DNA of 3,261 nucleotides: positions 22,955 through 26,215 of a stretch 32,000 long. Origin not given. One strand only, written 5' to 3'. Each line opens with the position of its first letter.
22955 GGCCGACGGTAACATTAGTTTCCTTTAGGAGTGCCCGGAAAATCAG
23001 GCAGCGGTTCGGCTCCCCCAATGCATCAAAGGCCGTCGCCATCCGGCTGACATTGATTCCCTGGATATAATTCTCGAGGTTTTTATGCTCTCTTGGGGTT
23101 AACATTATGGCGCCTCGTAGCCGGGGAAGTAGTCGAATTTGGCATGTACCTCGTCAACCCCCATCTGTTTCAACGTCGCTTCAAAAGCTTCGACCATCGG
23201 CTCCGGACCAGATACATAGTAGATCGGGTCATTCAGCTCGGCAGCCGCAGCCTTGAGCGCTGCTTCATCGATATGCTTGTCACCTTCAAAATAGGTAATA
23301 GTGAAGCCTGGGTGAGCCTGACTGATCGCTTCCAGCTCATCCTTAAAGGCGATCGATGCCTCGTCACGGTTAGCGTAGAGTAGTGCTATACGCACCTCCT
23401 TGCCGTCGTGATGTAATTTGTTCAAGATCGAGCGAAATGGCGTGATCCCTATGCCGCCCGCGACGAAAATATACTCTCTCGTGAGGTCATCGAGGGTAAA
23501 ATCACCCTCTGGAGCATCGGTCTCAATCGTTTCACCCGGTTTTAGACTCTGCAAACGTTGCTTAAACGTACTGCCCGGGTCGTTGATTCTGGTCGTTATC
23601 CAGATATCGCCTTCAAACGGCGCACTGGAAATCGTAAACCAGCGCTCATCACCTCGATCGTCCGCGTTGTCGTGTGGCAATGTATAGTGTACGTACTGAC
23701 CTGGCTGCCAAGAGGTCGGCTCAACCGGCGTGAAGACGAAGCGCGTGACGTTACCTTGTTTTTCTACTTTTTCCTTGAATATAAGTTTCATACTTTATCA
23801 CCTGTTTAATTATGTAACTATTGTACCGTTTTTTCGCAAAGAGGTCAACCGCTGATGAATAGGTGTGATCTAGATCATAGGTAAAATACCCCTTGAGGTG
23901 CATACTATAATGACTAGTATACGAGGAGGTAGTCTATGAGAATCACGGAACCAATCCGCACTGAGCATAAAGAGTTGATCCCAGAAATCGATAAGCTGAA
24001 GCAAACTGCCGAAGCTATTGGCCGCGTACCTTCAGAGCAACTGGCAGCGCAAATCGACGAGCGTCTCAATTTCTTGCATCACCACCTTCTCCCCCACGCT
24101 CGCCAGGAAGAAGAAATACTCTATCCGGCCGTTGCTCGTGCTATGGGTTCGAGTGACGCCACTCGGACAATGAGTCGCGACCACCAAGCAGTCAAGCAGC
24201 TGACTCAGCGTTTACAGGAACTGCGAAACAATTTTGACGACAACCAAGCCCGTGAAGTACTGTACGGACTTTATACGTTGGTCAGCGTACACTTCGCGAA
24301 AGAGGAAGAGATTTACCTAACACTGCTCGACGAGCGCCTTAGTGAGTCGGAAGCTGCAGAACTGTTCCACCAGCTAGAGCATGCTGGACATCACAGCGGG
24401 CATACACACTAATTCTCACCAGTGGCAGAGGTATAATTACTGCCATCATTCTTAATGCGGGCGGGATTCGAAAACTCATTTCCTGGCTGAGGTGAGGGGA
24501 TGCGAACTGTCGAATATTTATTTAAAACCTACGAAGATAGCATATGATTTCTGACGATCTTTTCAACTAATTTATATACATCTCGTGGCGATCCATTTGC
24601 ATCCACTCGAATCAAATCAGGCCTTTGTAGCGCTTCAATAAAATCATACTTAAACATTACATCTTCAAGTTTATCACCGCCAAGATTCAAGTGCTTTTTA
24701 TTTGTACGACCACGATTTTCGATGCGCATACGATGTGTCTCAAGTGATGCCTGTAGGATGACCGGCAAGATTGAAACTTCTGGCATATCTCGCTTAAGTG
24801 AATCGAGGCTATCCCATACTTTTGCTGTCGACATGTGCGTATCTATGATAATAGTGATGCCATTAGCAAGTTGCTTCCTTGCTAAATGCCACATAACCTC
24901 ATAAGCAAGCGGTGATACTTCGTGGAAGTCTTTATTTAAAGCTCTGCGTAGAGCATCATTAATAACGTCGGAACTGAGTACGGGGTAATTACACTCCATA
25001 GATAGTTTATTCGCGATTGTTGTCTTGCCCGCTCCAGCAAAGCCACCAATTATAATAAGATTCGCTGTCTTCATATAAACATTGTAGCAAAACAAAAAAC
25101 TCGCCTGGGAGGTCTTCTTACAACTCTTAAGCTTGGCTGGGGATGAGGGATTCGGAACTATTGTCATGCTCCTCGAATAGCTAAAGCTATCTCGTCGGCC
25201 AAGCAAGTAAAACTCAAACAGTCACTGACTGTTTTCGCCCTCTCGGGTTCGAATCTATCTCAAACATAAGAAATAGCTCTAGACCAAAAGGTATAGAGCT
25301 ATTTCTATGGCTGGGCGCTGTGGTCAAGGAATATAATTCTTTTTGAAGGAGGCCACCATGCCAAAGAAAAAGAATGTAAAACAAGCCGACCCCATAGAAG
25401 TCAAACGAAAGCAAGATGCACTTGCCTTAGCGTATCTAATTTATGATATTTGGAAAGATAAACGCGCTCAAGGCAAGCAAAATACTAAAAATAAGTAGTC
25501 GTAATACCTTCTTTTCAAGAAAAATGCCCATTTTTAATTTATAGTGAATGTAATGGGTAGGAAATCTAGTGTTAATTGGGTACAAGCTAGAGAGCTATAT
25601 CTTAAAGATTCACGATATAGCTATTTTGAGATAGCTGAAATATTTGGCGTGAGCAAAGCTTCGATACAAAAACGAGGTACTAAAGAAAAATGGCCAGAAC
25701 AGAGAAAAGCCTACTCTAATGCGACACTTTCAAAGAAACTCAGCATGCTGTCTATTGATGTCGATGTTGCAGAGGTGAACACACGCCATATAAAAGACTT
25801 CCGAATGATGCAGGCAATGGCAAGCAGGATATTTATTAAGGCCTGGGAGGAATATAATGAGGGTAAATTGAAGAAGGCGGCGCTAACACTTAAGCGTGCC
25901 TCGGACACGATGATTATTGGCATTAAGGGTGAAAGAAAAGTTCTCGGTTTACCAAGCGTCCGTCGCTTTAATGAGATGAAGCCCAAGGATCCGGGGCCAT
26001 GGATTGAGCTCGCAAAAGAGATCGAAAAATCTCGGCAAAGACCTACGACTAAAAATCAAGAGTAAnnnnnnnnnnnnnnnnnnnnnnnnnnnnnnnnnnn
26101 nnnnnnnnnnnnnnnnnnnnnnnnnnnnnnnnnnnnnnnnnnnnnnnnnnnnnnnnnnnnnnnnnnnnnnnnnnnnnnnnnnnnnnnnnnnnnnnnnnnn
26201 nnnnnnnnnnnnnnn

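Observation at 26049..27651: Overlapping two-gene module: membrane-anchored helical protein plus HEPN-motif protein, a candidate abortive-infection/defence system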

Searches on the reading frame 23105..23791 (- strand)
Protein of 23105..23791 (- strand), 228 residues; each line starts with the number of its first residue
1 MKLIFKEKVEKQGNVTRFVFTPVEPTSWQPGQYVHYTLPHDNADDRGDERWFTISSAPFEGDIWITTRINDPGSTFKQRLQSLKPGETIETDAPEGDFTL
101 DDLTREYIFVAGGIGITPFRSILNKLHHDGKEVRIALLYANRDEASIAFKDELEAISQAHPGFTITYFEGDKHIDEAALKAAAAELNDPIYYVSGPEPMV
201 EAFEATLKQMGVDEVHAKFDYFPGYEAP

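Call 76: search_protein_families(library=pfam, proteins=[window:23105-23791:-], max_evalue=0.001)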
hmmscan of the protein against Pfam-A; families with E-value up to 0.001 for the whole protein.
window:23105-23791:- (228 aa): 2 families
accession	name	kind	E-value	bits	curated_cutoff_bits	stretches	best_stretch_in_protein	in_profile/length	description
PF00175.26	NAD_binding_1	-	3e-16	60.5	22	1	109-203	1-107/109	Oxidoreductase NAD-binding domain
PF08030.17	NAD_binding_6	-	0.00015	22.3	22.2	1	108-161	5-64/156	Ferric reductase NAD binding domain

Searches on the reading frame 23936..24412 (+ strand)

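Call 3: search_protein_families(library=pfam, proteins=[window:23936-24412:+], max_evalue=1)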
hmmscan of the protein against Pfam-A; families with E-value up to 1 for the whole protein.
window:23936-24412:+ (158 aa): 5 families
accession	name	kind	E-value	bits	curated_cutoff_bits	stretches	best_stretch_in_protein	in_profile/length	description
PF01814.28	Hemerythrin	-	6.1e-20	72.4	25.3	1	3-131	2-127/127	Hemerythrin HHE cation binding domain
PF11951.13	Fungal_trans_2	-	0.0097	15.2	21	1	40-123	17-109/384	Fungal specific transcription factor domain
PF11155.13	DUF2935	-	0.062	14.3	24.4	1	72-131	53-120/121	Domain of unknown function (DUF2935)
PF00326.27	Peptidase_S9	-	0.1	12.5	22.6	1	62-152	88-175/213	Prolyl oligopeptidase family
PF04632.18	FUSC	-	0.3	10.1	30.9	1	43-116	259-313/660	Fusaric acid resistance protein family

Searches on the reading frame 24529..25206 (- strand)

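Call 3: search_protein_families(library=pfam, proteins=[window:24529-25206:-], max_evalue=1)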
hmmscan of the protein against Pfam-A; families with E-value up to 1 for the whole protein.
window:24529-25206:- (225 aa): 27 families (the best 25 are shown)
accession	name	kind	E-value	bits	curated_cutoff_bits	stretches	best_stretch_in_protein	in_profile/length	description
PF13671.12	AAA_33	-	1.4e-16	61.6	27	1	50-186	1-139/143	AAA domain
PF13238.12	AAA_18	-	1.8e-10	41.8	29.4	1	51-172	1-118/128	AAA domain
PF13207.12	AAA_17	-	2.2e-09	38.2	27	1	55-168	2-128/136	AAA domain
PF01712.25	dNK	-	6.8e-07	29.7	27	2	51-107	1-59/203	Deoxynucleoside kinase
PF06414.18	Zeta_toxin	-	0.00032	20.6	22.3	1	49-152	17-132/199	Zeta toxin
PF13189.12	Cytidylate_kin2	-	0.0014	19.3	28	1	51-89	2-40/176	Cytidylate kinase-like family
PF13521.12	AAA_28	-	0.0017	19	27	1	51-132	2-90/164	AAA domain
PF07931.18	CPT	-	0.0026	18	22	1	48-167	1-130/172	Chloramphenicol phosphotransferase-like protein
PF13401.12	AAA_22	-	0.005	17.6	27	1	46-94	3-58/130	AAA domain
PF20720.3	nSTAND3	-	0.006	16.7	27.2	1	45-71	14-40/155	Novel STAND NTPase 3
PF01583.26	APS_kinase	-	0.0078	16.7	21.1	1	50-94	4-49/152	Adenylylsulphate kinase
PF08433.16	KTI12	-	0.011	15.7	22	1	50-96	3-49/271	Chromatin associated protein KTI12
PF02492.25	cobW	-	0.021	14.9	20.7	1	51-72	3-24/180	CobW/HypB/UreG, nucleotide-binding domain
PF01202.28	SKI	-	0.037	14.6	22.1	1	58-81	2-25/159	Shikimate kinase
PF09848.15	SLFN-g3_helicase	-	0.038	13.7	24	1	50-72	3-25/354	Schlafen group 3, DNA/RNA helicase domain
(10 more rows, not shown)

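Call 4: search_protein_families(library=padloc, proteins=[window:24529-25206:-], max_evalue=1)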
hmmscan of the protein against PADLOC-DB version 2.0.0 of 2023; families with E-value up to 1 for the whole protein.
window:24529-25206:- (225 aa): 11 families
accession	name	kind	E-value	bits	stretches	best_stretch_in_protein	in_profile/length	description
PDLC04690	PDC-M51B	-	2.1e-06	25.6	1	49-220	3-186/191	-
PDLC02911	VakA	-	5.5e-06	25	1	50-169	4-116/163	-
PDLC05079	PDC-S73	-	0.00085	16.2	1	45-71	188-214/752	-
PDLC02735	PbeC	-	0.0033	14.2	1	47-66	33-52/652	PbeC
PDLC04140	mad8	-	0.006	14.1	1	40-132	19-75/314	mads_8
PDLC02201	IetS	-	0.0095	12.2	1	102-193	28-119/781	-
PDLC02196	IetA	-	0.031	11.7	1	45-77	119-151/374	-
PDLC02731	PbeC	-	0.033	11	1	46-68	29-51/645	PbeC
PDLC02668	DndD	-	0.041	10.8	1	46-65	28-47/659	DndD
PDLC02756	PbeC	-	0.045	10.7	1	46-65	29-48/643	PbeC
PDLC02667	DndD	-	0.048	10.4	1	45-66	29-50/657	DndD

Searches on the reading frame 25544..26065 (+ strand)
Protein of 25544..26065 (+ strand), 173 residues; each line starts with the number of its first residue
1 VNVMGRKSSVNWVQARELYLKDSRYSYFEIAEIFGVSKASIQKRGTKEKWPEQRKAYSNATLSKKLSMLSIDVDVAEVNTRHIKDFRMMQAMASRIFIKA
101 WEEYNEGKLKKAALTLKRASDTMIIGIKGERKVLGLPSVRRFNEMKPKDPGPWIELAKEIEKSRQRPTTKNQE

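Call 3: search_protein_families(library=pfam, proteins=[window:25544-26065:+], max_evalue=1)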
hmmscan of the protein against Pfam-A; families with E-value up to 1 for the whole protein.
window:25544-26065:+ (173 aa): 7 families
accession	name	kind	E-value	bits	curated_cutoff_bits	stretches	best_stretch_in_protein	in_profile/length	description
PF06056.18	Terminase_5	-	0.016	15.6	20.3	1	14-53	5-42/58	Putative ATPase subunit of terminase (gpP-like)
PF10668.15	Phage_terminase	-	0.025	14.7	22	1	4-59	1-58/67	Phage terminase small subunit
PF08281.18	Sigma70_r4_2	-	0.033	14.3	25.7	1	24-44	26-46/54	Sigma-70, region 4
PF13404.12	HTH_AsnC-type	-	0.041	14.1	27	1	21-44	14-37/42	AsnC-type helix-turn-helix domain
PF17886.7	ArsA_HSP20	-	0.046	13.7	22.5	1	110-139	14-43/63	HSP20-like domain found in ArsA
PF13412.12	HTH_24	-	0.12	12.4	21.9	1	20-44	13-37/48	Winged helix-turn-helix DNA-binding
PF13518.12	HTH_28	-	0.13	12.8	25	1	23-42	11-30/52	Helix-turn-helix domain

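Call 4: search_protein_families(library=padloc, proteins=[window:25544-26065:+], max_evalue=1)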
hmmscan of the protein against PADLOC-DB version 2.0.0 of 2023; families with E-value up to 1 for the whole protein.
window:25544-26065:+ (173 aa): 1 family
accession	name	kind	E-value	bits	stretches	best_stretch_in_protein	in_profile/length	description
PDLC04133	mad1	-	0.012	13.8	1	22-55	3-36/60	mads_1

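Call 5: search_protein_families(library=ncbifam, proteins=[window:25544-26065:+], max_evalue=1)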
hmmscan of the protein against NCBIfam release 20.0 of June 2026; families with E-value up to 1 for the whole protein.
window:25544-26065:+ (173 aa): 3 families
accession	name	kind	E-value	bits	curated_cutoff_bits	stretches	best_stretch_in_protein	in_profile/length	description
NF040601.1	TerS_not_xtmA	equivalog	0.002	17.8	120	1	4-59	1-55/233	phage terminase small subunit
NF040820.1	trans_reg_LrpA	equivalog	0.03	14.2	250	1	17-99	11-91/141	HTH-type transcriptional regulator LrpA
NF040947.1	trans_reg_LysM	equivalog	0.099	12.4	180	1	18-45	11-38/136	HTH-type transcriptional regulator LysM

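Call 6: search_protein_families(library=phrogs, proteins=[window:25544-26065:+], max_evalue=1)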
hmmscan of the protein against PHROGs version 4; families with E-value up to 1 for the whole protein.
window:25544-26065:+ (173 aa): 14 families
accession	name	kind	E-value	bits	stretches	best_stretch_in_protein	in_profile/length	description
phrog_4151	-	DNA, RNA and nucleotide metabolism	5.7e-06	27.2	1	14-85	12-77/154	DNA binding protein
phrog_2606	-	head and packaging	1.2e-05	25.9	1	4-63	1-60/310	terminase small subunit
phrog_1206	-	head and packaging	0.00039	21.3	1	24-65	20-61/207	terminase small subunit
phrog_664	-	DNA, RNA and nucleotide metabolism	0.00072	20.4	1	18-62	94-138/210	DNA binding protein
phrog_1889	-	head and packaging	0.0031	18.1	1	4-59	1-57/276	terminase small subunit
phrog_323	-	transcription regulation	0.0067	17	1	17-52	107-139/319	transcriptional regulator, D5-like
phrog_11376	-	unknown function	0.014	16.6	1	20-64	54-96/134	-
phrog_59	-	DNA, RNA and nucleotide metabolism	0.02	15.3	1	6-77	240-284/423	HNH endonuclease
phrog_125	-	DNA, RNA and nucleotide metabolism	0.022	15.3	1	4-65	157-220/254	DNA invertase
phrog_51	-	head and packaging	0.058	14.1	1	9-66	3-64/261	terminase small subunit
phrog_20467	-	DNA, RNA and nucleotide metabolism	0.06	14.2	1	20-54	74-108/112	HNH endonuclease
phrog_36038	-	unknown function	0.083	13.9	1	14-59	12-56/203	-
phrog_36738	-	unknown function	0.22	12.7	1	72-98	19-43/57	-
phrog_33124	-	unknown function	0.29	11.3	1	15-75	130-192/370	-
